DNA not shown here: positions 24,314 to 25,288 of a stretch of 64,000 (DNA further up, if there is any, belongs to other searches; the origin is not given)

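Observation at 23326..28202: A candidate ArsR-regulated gene cluster of three CxGxxC rhodanese paralogues, MauE, a DsbD-like electron conduit, and two further candidate selenoproteins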

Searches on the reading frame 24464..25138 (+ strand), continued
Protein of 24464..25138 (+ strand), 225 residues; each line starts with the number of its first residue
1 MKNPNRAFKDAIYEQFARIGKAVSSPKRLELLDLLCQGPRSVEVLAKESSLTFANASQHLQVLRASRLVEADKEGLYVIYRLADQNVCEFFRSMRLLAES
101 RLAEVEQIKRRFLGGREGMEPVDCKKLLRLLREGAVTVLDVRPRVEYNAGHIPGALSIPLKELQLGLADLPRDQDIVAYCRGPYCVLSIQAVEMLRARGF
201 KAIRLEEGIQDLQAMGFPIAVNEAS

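Call 62: find_homologous_proteins(query=window:24464-25138:+, max_evalue=1e-20)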
Query seq(225 aa) (225 aa): 7999 proteins with E <= 1e-20 among 8000 candidates; the best 120 are listed.
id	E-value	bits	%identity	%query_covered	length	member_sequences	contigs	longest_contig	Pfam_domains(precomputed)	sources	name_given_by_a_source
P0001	1.1e-140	484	100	100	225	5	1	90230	PF01022.27,PF00581.26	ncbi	-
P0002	1.4e-137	474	97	100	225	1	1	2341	PF01022.27,PF00581.26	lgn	-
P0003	4.7e-137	472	98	100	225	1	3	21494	PF01022.27,PF00581.26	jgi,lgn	-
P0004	2.1e-133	460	95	100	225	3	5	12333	PF01022.27,PF00581.26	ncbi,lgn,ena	-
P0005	8.1e-123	426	87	99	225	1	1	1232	PF12840.14,PF01022.27,PF00581.26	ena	-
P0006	1.7e-121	422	87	99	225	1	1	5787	PF12840.14,PF01022.27,PF00581.26,PF12802.14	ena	-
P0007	1.8e-121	421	87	99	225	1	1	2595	PF12840.14,PF01022.27,PF00581.26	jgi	jgi:rhodanese-related sulfurtransferase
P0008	2.5e-121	421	87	99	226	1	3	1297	PF12840.14,PF25212.3,PF01022.27,PF00581.26,PF12802.14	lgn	-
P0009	3.0e-121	421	87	100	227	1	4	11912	PF12840.14,PF01022.27,PF00581.26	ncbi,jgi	ncbi:MAG: ArsR/SmtB family transcription factor [Planctomycetota bacterium]|jgi:rhodanese-related su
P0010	3.4e-121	421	87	99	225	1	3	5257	PF12840.14,PF01022.27,PF00581.26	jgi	jgi:rhodanese-related sulfurtransferase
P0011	3.5e-121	421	87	99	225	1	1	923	PF12840.14,PF01022.27,PF00581.26,PF12802.14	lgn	-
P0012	3.6e-121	420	87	99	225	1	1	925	PF12840.14,PF01022.27,PF00581.26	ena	-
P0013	4.3e-121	420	87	99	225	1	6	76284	PF12840.14,PF01022.27,PF00581.26,PF12802.14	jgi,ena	jgi:rhodanese-related sulfurtransferase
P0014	6.0e-121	420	86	99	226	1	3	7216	PF12840.14,PF25212.3,PF01022.27,PF00581.26,PF12802.14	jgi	jgi:rhodanese-related sulfurtransferase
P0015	7.8e-121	419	87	100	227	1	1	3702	PF12840.14,PF01022.27,PF00581.26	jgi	jgi:rhodanese-related sulfurtransferase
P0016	9.6e-121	419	86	99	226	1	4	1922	PF12840.14,PF25212.3,PF01022.27,PF00581.26,PF12802.14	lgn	-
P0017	1.0e-120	419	88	99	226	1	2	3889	PF12840.14,PF01022.27,PF00581.26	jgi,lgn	jgi:rhodanese-related sulfurtransferase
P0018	1.6e-120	418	87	99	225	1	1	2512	PF12840.14,PF01022.27,PF00581.26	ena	-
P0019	1.9e-120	418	87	100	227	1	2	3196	PF12840.14,PF01022.27,PF00581.26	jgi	jgi:rhodanese-related sulfurtransferase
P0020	2.1e-120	418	86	99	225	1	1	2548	PF12840.14,PF01022.27,PF00581.26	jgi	jgi:rhodanese-related sulfurtransferase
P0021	2.1e-120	418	87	99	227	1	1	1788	PF12840.14,PF01022.27,PF00581.26,PF12802.14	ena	-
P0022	2.6e-120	418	86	100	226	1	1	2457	PF01022.27,PF00581.26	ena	-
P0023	4.6e-120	417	87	100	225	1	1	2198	PF12840.14,PF01022.27,PF00581.26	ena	-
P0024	6.7e-120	416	87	99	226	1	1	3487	PF12840.14,PF01022.27,PF00581.26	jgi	jgi:rhodanese-related sulfurtransferase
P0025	6.9e-120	416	87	100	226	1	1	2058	PF12840.14,PF01022.27,PF00581.26,PF12802.14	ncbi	-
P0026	7.1e-120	416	86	100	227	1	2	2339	PF12840.14,PF01022.27,PF00581.26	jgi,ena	-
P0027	1.0e-119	416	86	99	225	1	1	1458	PF12840.14,PF25212.3,PF01022.27,PF00581.26,PF12802.14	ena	-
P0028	1.1e-119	416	86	99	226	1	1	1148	PF12840.14,PF01022.27,PF00581.26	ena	-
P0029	1.2e-119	415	85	99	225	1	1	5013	PF12840.14,PF01022.27,PF00581.26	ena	-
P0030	1.3e-119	415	85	100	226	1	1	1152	PF12840.14,PF01022.27,PF00581.26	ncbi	-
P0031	1.4e-119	415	85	99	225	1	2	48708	PF12840.14,PF25212.3,PF01022.27,PF00581.26,PF12802.14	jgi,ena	-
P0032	1.5e-119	415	86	99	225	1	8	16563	PF12840.14,PF01022.27,PF00581.26,PF12802.14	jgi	jgi:rhodanese-related sulfurtransferase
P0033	1.9e-119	415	86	99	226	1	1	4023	PF12840.14,PF01022.27,PF00581.26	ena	-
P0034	1.9e-119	415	82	99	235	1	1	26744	PF12840.14,PF25212.3,PF01022.27,PF00581.26,PF12802.14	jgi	-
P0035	2.1e-119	415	86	99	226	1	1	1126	PF12840.14,PF01022.27,PF00581.26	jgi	jgi:rhodanese-related sulfurtransferase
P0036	2.1e-119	415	87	99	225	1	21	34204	PF12840.14,PF25212.3,PF01022.27,PF00581.26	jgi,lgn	jgi:rhodanese-related sulfurtransferase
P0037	2.4e-119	415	86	99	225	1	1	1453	PF12840.14,PF25212.3,PF01022.27,PF00581.26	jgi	jgi:rhodanese-related sulfurtransferase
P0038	2.8e-119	414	85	100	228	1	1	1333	PF12840.14,PF25212.3,PF01022.27,PF00581.26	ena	-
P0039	2.8e-119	414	84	100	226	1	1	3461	PF12840.14,PF01022.27,PF00581.26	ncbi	-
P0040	2.9e-119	414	86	99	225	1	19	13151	PF12840.14,PF25212.3,PF01022.27,PF00581.26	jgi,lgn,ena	jgi:rhodanese-related sulfurtransferase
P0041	3.0e-119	414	86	99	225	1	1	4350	PF12840.14,PF01022.27,PF00581.26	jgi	jgi:rhodanese-related sulfurtransferase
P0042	3.4e-119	414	86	99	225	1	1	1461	PF12840.14,PF25212.3,PF01022.27,PF00581.26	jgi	jgi:rhodanese-related sulfurtransferase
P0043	3.7e-119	414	86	100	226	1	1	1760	PF12840.14,PF01022.27,PF00581.26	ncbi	-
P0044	3.7e-119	414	85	100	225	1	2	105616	PF12840.14,PF01022.27,PF00581.26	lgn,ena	-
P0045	3.8e-119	414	85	99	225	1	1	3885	PF12840.14,PF01022.27,PF00581.26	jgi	jgi:rhodanese-related sulfurtransferase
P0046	3.8e-119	414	84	99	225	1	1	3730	PF12840.14,PF01022.27,PF00581.26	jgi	jgi:rhodanese-related sulfurtransferase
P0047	3.8e-119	414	85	99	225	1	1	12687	PF12840.14,PF01022.27,PF00581.26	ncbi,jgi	-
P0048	3.9e-119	414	85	99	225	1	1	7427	PF12840.14,PF01022.27,PF00581.26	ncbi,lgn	-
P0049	4.2e-119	414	87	98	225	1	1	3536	PF12840.14,PF01022.27,PF00581.26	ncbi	-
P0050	4.6e-119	414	86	99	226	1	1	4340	PF12840.14,PF01022.27,PF00581.26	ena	-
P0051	4.8e-119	414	87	98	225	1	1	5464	PF12840.14,PF01022.27,PF00581.26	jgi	-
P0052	5.1e-119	413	86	99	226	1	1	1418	PF12840.14,PF01022.27,PF00581.26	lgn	-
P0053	5.2e-119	413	87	98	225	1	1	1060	PF12840.14,PF25212.3,PF01022.27,PF00581.26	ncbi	-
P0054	5.4e-119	413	85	100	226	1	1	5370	PF12840.14,PF01022.27,PF00581.26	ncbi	-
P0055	5.4e-119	413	85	100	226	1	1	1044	PF12840.14,PF01022.27,PF00581.26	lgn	-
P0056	5.7e-119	413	85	100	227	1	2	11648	PF01022.27,PF00581.26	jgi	jgi:rhodanese-related sulfurtransferase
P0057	5.9e-119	413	87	99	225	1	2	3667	PF12840.14,PF01022.27,PF00581.26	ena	-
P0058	5.9e-119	413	85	99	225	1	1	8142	PF01022.27,PF00581.26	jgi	-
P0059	6.2e-119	413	86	99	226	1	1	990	PF12840.14,PF01022.27,PF00581.26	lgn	-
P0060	6.8e-119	413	85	99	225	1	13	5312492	PF12840.14,PF01022.27,PF00581.26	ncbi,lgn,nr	ncbi:MAG: ArsR family transcriptional regulator [Desulfobacterales bacterium]|nr:MAG: ArsR family tr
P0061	6.9e-119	413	86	99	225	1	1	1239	PF12840.14,PF01022.27,PF00581.26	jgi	-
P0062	7.3e-119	413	85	99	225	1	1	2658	PF12840.14,PF01978.26,PF01022.27,PF00581.26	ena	-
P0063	7.9e-119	413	85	99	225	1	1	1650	PF12840.14,PF01022.27,PF00581.26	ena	-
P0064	8.4e-119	413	85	100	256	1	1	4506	PF12840.14,PF01022.27,PF00581.26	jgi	jgi:rhodanese-related sulfurtransferase/predicted transcriptional regulator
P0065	8.6e-119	413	86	98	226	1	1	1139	PF12840.14,PF01022.27,PF00581.26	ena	-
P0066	9.3e-119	413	86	99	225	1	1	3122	PF12840.14,PF25212.3,PF01022.27,PF00581.26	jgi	-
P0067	9.5e-119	413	85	99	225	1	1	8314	PF12840.14,PF01022.27,PF00581.26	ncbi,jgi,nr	ncbi:MAG: metalloregulator ArsR/SmtB family transcription factor [Deltaproteobacteria bacterium]|jgi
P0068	1.0e-118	412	86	99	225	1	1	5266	PF12840.14,PF01022.27,PF00581.26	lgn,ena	-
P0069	1.0e-118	412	85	100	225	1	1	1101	PF12840.14,PF01022.27,PF00581.26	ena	-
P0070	1.0e-118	412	86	98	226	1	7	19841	PF12840.14,PF01022.27,PF00581.26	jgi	jgi:rhodanese-related sulfurtransferase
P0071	1.2e-118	412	84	100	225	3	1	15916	PF12840.14,PF01022.27,PF00581.26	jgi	jgi:rhodanese-related sulfurtransferase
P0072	1.3e-118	412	85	99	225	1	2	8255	PF12840.14,PF01022.27,PF00581.26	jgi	jgi:rhodanese-related sulfurtransferase/predicted transcriptional regulator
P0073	1.3e-118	412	85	99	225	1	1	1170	PF12840.14,PF01022.27,PF00581.26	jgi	-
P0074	1.3e-118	412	85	99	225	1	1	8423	PF12840.14,PF01022.27,PF00581.26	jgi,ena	jgi:rhodanese-related sulfurtransferase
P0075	1.3e-118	412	85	99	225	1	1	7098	PF12840.14,PF01022.27,PF00581.26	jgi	jgi:rhodanese-related sulfurtransferase/DNA-binding transcriptional ArsR family regulator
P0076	1.4e-118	412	86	98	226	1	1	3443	PF12840.14,PF25212.3,PF01022.27,PF00581.26,PF12802.14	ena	-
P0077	1.5e-118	412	86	99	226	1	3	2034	PF12840.14,PF01022.27,PF00581.26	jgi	jgi:rhodanese-related sulfurtransferase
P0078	1.5e-118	412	85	99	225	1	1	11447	PF12840.14,PF01022.27,PF00581.26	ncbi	-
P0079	1.6e-118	412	85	99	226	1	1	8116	PF12840.14,PF01022.27,PF00581.26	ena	-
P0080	1.6e-118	412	86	98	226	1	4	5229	PF12840.14,PF25212.3,PF01022.27,PF00581.26,PF12802.14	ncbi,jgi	jgi:rhodanese-related sulfurtransferase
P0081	1.7e-118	412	84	99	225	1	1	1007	PF12840.14,PF01022.27,PF00581.26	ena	-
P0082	1.7e-118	412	86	99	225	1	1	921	PF12840.14,PF25212.3,PF01022.27,PF00581.26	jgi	jgi:rhodanese-related sulfurtransferase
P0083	1.7e-118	412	86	99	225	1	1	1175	PF12840.14,PF01022.27,PF00581.26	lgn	-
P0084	1.9e-118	412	86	98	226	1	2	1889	PF12840.14,PF25212.3,PF01022.27,PF00581.26,PF12802.14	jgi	jgi:rhodanese-related sulfurtransferase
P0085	2.1e-118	411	86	98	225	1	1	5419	PF12840.14,PF01022.27,PF00581.26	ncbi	ncbi:MAG: ArsR/SmtB family transcription factor [Desulfobacterales bacterium]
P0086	2.1e-118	411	86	99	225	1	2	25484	PF12840.14,PF25212.3,PF01022.27,PF00581.26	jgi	jgi:rhodanese-related sulfurtransferase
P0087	2.1e-118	411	85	99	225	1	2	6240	PF12840.14,PF01022.27,PF00581.26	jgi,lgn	-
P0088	2.2e-118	411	85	99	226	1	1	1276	PF12840.14,PF01022.27,PF00581.26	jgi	jgi:rhodanese-related sulfurtransferase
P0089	2.3e-118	411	85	99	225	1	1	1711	PF12840.14,PF01022.27,PF00581.26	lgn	-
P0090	2.4e-118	411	86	99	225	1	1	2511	PF12840.14,PF25212.3,PF01022.27,PF00581.26,PF12802.14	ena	-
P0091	2.5e-118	411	86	99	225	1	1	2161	PF12840.14,PF25212.3,PF01022.27,PF00581.26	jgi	-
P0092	2.7e-118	411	85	99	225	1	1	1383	PF12840.14,PF01022.27,PF00581.26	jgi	jgi:rhodanese-related sulfurtransferase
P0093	2.8e-118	411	85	99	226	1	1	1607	PF12840.14,PF01022.27,PF00581.26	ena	-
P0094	2.8e-118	411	86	99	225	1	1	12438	PF12840.14,PF25212.3,PF01022.27,PF00581.26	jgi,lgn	jgi:rhodanese-related sulfurtransferase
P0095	2.8e-118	411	84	100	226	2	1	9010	PF12840.14,PF01022.27,PF00581.26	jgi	jgi:rhodanese-related sulfurtransferase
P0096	2.8e-118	411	85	100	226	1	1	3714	PF12840.14,PF01022.27,PF00581.26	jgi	jgi:rhodanese-related sulfurtransferase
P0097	3.1e-118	411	85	98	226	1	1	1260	PF12840.14,PF01022.27,PF00581.26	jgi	jgi:rhodanese-related sulfurtransferase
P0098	3.2e-118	411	85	99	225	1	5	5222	PF12840.14,PF01022.27,PF00581.26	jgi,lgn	jgi:rhodanese-related sulfurtransferase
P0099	3.2e-118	411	85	100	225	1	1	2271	PF12840.14,PF01022.27,PF00581.26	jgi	jgi:rhodanese-related sulfurtransferase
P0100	3.5e-118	411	85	100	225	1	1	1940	PF12840.14,PF01022.27,PF00581.26,PF12802.14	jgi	jgi:rhodanese-related sulfurtransferase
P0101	3.8e-118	411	86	99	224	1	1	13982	PF12840.14,PF01022.27,PF00581.26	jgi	jgi:rhodanese-related sulfurtransferase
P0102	3.9e-118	411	85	99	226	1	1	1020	PF12840.14,PF01022.27,PF00581.26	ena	-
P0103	4.0e-118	411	85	99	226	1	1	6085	PF12840.14,PF01022.27,PF00581.26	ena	-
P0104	4.0e-118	411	86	98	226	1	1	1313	PF12840.14,PF01022.27,PF00581.26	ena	-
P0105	4.1e-118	410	84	99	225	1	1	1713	PF12840.14,PF01022.27,PF00581.26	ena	-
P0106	4.2e-118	410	86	98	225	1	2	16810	PF12840.14,PF01978.26,PF01022.27,PF00581.26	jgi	jgi:rhodanese-related sulfurtransferase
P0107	4.2e-118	410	85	100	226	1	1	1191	PF12840.14,PF01022.27,PF00581.26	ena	-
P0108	4.2e-118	410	85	99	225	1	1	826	PF12840.14,PF01022.27,PF00581.26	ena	-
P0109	4.3e-118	410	84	100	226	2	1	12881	PF12840.14,PF01022.27,PF00581.26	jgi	jgi:rhodanese-related sulfurtransferase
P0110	4.4e-118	410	85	100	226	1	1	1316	PF12840.14,PF01022.27,PF00581.26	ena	-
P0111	4.7e-118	410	84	99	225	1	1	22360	PF12840.14,PF01022.27,PF00581.26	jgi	-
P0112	4.8e-118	410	84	100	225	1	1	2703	PF12840.14,PF01022.27,PF00581.26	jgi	jgi:rhodanese-related sulfurtransferase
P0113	5.0e-118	410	86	99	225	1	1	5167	PF12840.14,PF01022.27,PF00581.26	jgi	-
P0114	5.6e-118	410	85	99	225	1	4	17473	PF12840.14,PF01022.27,PF00581.26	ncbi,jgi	ncbi:MAG: metalloregulator ArsR/SmtB family transcription factor [Desulfobacterales bacterium]|jgi:r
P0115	5.7e-118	410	87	98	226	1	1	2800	PF12840.14,PF01022.27,PF00581.26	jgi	jgi:rhodanese-related sulfurtransferase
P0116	6.0e-118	410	86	99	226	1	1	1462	PF12840.14,PF01022.27,PF00581.26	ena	-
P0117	6.2e-118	410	87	99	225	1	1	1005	PF12840.14,PF01022.27,PF00581.26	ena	-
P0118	6.2e-118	410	85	99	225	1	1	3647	PF12840.14,PF01022.27,PF00581.26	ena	-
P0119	6.7e-118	410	85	99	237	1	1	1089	PF12840.14,PF01022.27,PF00581.26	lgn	-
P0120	7.2e-118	410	85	99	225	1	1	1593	PF12840.14,PF25212.3,PF01022.27,PF00581.26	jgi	jgi:rhodanese-related sulfurtransferase/DNA-binding MarR family transcriptional regulator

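Call 63: find_encoding_contigs(protein=P0001, flank=6000, max_places=3)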
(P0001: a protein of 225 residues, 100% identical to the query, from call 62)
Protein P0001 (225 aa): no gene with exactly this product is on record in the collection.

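Call 64: find_encoding_contigs(protein=P0060, flank=7000, max_places=4)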
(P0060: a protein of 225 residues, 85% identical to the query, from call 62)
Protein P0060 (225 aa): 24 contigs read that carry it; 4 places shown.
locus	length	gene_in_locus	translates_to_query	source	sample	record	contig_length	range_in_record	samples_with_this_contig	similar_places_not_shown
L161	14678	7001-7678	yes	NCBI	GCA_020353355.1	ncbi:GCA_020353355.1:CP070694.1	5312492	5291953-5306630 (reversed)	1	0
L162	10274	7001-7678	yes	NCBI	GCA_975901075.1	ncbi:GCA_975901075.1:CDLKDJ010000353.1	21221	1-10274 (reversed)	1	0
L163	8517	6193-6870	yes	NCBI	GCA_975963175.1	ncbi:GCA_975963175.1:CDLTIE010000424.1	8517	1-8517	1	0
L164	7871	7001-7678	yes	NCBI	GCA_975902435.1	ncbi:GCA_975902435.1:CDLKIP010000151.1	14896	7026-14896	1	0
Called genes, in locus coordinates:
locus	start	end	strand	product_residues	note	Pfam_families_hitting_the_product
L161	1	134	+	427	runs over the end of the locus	-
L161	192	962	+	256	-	PF23441:SDR, PF00106:adh_short, PF08659:KR, PF13561:adh_short_C2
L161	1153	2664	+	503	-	PF13191:AAA_16 (faint), PF13401:AAA_22, PF00004:AAA (faint), PF05036:SPOR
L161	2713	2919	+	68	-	PF10805:DUF2730 (weak)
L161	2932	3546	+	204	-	-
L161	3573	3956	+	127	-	PF00691:OmpA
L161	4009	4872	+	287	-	PF02574:S-methyl_trans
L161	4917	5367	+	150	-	PF00583:Acetyltransf_1, PF13302:Acetyltransf_3 (faint), PF13527:Acetyltransf_9 (weak), PF13673:Acetyltransf_10, PF13508:Acetyltransf_7, PF08445:FR47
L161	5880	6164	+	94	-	-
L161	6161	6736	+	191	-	PF02663:FmdE, PF23475:zf-Tbcl_FmdE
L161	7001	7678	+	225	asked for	PF01022:HTH_5, PF12840:HTH_20, PF00581:Rhodanese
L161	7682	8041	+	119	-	PF00581:Rhodanese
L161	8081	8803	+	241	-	PF02683:DsbD_TM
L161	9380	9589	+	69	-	-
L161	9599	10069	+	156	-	PF07610:DUF1573 (faint)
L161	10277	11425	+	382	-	PF02771:Acyl-CoA_dh_N, PF02770:Acyl-CoA_dh_M, PF00441:Acyl-CoA_dh_1, PF08028:Acyl-CoA_dh_2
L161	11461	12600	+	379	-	PF02771:Acyl-CoA_dh_N, PF02770:Acyl-CoA_dh_M, PF00441:Acyl-CoA_dh_1, PF08028:Acyl-CoA_dh_2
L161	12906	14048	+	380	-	PF02771:Acyl-CoA_dh_N, PF02770:Acyl-CoA_dh_M, PF00441:Acyl-CoA_dh_1, PF22924:ACOX_C_alpha1 (faint), PF08028:Acyl-CoA_dh_2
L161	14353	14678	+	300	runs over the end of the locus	PF02492:cobW, PF07683:CobW_C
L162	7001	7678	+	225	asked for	PF01022:HTH_5, PF12840:HTH_20, PF00581:Rhodanese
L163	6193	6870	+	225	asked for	PF01022:HTH_5, PF12840:HTH_20, PF00581:Rhodanese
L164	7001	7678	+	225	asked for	PF01022:HTH_5, PF12840:HTH_20, PF00581:Rhodanese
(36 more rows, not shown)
